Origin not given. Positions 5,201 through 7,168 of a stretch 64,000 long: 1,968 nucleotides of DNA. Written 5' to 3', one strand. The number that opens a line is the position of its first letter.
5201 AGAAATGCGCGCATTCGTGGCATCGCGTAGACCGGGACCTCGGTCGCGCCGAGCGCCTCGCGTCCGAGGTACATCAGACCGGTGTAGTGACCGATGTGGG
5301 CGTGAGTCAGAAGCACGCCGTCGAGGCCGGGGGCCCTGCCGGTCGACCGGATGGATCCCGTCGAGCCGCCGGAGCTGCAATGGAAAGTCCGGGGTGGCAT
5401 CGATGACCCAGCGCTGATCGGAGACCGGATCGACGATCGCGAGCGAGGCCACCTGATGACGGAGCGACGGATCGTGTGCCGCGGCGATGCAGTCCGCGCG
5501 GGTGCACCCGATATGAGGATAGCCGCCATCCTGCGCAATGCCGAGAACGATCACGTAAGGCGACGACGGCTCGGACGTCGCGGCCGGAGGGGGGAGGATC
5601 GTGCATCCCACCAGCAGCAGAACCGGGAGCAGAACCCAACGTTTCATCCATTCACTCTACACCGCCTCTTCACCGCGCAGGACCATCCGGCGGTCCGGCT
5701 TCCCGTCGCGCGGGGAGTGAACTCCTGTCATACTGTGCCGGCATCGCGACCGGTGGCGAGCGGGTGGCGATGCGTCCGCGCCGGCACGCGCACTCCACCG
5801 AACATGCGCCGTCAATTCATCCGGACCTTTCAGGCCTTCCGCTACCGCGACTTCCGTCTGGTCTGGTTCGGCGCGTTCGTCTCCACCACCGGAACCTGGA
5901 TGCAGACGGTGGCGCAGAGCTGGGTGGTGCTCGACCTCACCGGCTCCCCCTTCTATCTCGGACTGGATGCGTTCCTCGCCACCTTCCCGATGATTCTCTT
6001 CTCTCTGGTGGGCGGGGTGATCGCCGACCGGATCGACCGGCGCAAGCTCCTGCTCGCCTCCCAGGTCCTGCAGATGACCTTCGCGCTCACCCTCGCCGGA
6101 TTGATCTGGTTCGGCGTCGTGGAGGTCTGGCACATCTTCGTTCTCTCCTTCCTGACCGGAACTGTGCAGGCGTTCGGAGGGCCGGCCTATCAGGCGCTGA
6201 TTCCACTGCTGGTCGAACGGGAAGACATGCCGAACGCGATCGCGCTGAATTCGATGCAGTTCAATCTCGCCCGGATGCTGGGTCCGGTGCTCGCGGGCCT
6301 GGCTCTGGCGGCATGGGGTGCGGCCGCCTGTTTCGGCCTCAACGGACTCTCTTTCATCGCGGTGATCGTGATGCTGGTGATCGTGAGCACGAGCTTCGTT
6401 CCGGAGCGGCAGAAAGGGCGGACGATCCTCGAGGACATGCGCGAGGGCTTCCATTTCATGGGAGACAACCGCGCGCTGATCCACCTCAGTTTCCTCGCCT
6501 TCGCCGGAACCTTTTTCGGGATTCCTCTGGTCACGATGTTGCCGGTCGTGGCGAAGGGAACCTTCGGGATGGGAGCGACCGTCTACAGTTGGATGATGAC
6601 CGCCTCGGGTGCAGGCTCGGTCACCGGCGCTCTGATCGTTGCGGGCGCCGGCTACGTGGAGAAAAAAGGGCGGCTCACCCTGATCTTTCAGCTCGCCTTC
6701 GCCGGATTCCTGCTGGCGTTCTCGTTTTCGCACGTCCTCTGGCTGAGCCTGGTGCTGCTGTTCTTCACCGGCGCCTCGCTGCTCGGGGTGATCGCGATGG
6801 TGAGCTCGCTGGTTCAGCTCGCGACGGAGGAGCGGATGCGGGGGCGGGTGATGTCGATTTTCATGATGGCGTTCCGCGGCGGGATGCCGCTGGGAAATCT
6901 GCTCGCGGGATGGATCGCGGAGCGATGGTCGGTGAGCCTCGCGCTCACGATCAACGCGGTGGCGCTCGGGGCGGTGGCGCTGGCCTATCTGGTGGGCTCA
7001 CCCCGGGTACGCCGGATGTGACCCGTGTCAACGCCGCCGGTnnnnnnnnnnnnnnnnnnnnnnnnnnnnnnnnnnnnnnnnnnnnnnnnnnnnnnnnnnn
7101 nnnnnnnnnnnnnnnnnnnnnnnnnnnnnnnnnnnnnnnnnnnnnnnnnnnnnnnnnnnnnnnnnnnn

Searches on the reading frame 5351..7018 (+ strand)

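Call 54: search_protein_families(library=pfam, proteins=[window:5351-7018:+], max_evalue=0.001)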
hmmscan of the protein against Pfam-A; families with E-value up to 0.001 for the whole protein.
window:5351-7018:+ (556 aa): 3 families
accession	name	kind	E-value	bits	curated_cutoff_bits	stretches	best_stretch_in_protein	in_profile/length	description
PF05977.19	MFS_3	-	3.4e-73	247.3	27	1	159-547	3-391/524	Transmembrane secretion effector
PF07690.21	MFS_1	-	8e-36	124.1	33.4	2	171-441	1-267/347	Major Facilitator Superfamily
PF13347.12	MFS_2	-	3.7e-05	22.9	27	1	161-320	219-382/427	MFS/sugar transport protein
